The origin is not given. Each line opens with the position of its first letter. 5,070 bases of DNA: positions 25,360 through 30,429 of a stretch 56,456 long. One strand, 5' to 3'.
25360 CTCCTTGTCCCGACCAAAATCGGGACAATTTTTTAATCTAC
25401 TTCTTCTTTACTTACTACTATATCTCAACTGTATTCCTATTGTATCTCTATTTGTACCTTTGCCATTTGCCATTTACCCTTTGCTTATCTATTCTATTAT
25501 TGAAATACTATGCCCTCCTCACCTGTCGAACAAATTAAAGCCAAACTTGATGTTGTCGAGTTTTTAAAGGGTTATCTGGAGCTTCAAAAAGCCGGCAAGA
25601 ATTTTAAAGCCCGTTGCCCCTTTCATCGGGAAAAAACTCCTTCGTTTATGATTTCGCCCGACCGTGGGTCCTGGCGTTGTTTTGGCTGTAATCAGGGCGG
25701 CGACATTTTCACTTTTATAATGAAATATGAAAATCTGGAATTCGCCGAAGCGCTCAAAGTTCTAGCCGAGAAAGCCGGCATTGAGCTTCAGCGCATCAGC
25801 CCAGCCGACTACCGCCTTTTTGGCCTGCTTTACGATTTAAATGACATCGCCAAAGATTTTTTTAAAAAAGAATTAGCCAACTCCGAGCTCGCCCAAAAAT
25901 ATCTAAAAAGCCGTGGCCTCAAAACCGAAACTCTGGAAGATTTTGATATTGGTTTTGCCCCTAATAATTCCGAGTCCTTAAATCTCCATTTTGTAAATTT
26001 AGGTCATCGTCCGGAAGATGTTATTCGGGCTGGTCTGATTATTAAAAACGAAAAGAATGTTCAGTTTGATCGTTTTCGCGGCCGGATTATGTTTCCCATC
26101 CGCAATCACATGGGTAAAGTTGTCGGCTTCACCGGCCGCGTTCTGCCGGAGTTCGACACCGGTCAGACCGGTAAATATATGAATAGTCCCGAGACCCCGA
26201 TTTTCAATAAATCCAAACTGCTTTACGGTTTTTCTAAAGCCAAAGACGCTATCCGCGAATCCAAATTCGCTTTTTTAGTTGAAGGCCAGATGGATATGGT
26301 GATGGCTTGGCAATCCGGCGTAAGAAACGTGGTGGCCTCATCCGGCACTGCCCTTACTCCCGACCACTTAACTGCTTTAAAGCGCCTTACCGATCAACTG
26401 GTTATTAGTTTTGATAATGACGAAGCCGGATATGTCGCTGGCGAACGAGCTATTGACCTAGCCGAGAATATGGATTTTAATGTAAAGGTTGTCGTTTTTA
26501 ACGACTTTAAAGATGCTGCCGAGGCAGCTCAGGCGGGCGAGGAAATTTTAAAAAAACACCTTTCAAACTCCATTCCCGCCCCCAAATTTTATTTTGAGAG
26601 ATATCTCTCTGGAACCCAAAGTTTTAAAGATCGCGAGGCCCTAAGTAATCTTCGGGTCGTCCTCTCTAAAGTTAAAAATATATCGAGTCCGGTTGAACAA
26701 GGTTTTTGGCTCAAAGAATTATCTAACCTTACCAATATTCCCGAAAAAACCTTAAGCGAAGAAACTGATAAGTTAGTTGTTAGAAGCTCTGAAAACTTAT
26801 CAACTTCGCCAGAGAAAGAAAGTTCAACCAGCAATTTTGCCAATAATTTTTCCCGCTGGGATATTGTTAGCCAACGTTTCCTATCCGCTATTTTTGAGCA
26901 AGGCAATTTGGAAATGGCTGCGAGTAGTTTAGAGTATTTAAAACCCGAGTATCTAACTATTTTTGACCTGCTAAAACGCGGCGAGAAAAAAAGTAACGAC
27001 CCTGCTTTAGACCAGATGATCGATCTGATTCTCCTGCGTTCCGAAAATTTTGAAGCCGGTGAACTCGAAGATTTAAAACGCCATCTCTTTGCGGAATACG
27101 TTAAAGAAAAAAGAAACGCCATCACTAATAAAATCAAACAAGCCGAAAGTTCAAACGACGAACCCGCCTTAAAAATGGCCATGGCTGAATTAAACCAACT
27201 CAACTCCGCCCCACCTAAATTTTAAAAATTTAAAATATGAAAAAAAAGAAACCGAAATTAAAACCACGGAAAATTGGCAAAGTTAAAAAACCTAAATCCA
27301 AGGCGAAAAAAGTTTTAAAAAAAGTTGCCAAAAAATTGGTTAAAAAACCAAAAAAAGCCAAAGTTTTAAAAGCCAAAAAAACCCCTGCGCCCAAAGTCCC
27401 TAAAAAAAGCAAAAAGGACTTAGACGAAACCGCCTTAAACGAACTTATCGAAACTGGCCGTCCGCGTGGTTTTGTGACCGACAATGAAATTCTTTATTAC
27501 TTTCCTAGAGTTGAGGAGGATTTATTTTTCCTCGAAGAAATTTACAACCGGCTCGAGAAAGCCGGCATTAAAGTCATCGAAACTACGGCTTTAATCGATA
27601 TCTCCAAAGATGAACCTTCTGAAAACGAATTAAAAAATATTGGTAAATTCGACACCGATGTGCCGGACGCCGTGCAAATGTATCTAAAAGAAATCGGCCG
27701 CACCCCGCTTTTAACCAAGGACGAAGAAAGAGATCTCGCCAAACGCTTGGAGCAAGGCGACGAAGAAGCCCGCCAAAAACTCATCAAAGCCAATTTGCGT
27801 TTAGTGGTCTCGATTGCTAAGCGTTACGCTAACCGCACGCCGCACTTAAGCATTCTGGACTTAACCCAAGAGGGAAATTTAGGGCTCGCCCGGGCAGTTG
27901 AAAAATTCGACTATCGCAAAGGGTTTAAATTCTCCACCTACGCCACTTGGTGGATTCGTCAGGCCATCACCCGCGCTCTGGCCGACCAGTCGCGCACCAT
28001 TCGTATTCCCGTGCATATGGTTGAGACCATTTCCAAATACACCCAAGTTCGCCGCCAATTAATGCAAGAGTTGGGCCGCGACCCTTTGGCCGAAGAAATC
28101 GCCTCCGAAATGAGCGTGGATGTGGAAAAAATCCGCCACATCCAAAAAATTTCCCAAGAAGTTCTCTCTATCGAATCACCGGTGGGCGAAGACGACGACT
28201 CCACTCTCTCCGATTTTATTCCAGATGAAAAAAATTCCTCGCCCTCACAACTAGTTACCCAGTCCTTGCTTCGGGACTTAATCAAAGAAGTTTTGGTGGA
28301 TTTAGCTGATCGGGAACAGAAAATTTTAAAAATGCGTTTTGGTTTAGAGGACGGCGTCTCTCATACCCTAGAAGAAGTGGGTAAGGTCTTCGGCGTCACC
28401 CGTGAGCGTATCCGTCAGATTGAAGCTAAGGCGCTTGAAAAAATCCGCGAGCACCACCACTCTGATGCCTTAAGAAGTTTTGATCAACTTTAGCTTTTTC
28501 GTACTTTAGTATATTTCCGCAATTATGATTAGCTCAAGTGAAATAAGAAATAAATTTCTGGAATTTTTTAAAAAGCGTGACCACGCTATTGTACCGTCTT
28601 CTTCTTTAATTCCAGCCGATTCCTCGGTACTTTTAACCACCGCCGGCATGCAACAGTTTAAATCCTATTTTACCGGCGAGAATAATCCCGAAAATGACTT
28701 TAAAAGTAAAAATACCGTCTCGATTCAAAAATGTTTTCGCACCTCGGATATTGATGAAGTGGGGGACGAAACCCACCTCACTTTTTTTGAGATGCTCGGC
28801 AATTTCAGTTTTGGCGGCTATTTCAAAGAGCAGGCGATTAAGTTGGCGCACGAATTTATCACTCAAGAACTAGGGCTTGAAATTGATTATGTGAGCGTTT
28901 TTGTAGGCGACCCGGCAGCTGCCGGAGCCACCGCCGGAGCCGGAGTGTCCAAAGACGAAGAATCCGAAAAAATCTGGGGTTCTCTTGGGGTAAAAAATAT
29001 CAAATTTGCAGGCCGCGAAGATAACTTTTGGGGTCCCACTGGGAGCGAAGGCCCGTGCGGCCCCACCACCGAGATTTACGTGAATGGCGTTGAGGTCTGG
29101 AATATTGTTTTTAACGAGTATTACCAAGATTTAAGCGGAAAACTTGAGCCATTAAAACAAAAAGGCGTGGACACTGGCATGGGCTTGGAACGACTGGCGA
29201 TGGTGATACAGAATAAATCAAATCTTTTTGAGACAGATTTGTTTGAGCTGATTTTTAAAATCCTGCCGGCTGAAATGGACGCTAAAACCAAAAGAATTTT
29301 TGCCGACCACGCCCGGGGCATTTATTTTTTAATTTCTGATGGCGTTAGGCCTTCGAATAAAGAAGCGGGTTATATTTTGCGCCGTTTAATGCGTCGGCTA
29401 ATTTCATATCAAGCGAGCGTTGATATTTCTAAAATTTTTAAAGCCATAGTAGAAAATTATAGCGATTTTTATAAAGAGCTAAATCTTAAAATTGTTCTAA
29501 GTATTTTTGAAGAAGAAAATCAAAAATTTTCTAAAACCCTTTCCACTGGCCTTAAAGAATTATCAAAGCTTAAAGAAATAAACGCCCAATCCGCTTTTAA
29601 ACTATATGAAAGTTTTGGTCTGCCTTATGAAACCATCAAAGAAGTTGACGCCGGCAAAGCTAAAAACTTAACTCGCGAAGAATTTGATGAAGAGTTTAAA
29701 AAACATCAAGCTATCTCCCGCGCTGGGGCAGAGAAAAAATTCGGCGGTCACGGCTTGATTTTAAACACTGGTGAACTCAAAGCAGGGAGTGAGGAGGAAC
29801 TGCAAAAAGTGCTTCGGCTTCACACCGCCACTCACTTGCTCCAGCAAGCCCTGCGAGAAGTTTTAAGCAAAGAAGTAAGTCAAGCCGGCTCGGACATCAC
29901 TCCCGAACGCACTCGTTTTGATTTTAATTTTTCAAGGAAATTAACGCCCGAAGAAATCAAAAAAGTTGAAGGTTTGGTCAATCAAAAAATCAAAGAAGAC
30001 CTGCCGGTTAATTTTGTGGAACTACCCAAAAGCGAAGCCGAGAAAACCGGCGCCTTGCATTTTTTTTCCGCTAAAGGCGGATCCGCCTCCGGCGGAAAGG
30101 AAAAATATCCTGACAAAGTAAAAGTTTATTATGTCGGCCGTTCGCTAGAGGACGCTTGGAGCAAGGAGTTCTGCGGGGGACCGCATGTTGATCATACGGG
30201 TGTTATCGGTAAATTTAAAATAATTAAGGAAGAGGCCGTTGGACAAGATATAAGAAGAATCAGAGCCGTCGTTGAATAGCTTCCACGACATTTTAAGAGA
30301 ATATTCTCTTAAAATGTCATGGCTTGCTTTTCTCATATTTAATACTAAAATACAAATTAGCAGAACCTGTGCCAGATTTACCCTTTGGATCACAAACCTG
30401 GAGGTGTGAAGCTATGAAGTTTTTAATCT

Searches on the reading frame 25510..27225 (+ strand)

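Call 67: search_protein_families(library=pfam, proteins=[window:25510-27225:+], max_evalue=0.001)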
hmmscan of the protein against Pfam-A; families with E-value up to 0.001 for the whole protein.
window:25510-27225:+ (571 aa): 5 families
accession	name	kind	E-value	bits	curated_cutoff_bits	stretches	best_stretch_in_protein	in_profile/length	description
PF08275.17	DNAG_N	-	9.8e-40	136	26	1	117-245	1-128/128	DNA primase catalytic core, N-terminal domain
PF01807.25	Zn_ribbon_DnaG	-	1.8e-32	111.5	24.9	1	4-95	4-95/98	CHC2 zinc finger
PF13155.12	Toprim_2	-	3.9e-18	66.1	22.1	1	255-338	1-86/88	Toprim-like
PF13662.12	Toprim_4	-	3.7e-12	46.7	25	1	255-328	4-84/85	Toprim domain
PF01751.28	Toprim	-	1.7e-09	38.1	23.1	1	255-327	3-93/96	Toprim domain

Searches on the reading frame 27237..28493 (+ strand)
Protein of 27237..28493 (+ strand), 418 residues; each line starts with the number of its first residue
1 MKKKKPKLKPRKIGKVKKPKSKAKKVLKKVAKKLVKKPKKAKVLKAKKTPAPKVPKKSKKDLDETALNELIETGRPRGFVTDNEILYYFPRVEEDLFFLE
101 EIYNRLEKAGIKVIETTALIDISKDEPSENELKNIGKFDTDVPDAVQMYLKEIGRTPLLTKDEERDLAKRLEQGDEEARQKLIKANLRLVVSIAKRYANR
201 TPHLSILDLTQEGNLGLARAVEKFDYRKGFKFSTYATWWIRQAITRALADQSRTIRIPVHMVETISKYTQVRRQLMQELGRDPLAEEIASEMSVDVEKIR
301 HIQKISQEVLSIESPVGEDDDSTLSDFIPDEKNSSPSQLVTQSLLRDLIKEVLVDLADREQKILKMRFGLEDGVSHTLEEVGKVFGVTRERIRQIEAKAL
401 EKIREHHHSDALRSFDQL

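Call 10: search_protein_families(library=pfam, proteins=[window:27237-28493:+], max_evalue=0.01)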
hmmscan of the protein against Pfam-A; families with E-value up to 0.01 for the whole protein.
window:27237-28493:+ (418 aa): 5 families
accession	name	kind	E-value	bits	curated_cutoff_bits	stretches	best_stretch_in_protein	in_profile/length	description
PF04542.20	Sigma70_r2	-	2.2e-22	79.1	24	1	182-254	1-71/71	Sigma-70 region 2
PF04539.22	Sigma70_r3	-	2.9e-22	79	25.3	1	263-338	1-76/78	Sigma-70 region 3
PF00140.25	Sigma70_r1_2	-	8.2e-17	61.3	22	1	144-177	1-34/34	Sigma-70 factor, region 1.2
PF04545.22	Sigma70_r4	-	1.7e-16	59.9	24.1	1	353-405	2-50/50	Sigma-70, region 4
PF03979.19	Sigma70_r1_1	-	5.3e-08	33.1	22.5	1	63-125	3-66/81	Sigma-70 factor, region 1.1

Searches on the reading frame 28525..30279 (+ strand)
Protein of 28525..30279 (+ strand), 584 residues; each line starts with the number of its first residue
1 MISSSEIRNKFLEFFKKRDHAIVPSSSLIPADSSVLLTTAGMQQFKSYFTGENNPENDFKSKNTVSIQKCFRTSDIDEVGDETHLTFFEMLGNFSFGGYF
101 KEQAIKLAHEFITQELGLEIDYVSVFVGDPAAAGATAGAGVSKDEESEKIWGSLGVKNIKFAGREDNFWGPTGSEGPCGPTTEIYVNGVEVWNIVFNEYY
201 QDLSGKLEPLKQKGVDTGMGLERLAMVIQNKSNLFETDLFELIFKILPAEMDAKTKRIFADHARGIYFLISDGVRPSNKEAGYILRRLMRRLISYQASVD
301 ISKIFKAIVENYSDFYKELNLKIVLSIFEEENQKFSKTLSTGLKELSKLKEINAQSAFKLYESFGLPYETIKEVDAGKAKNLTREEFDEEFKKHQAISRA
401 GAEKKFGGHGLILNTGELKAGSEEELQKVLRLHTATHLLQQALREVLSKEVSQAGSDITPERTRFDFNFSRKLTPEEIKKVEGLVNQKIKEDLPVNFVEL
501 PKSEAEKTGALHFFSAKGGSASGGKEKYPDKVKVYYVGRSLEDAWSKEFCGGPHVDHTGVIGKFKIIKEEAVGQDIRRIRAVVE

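Call 67: search_protein_families(library=pfam, proteins=[window:28525-30279:+], max_evalue=0.001)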
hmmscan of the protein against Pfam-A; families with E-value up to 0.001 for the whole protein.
window:28525-30279:+ (584 aa): 3 families
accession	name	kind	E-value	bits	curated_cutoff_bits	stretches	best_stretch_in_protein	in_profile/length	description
PF01411.24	tRNA-synt_2c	-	1.3e-99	334.6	30.3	1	6-406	1-436/552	tRNA synthetases class II (A)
PF07973.19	tRNA_SAD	-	2.4e-14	53.4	24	1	532-579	1-43/44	Threonyl and Alanyl tRNA synthetase second additional domain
PF02091.20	tRNA-synt_2e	-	2e-05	24.4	27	1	159-237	106-175/278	Glycyl-tRNA synthetase alpha subunit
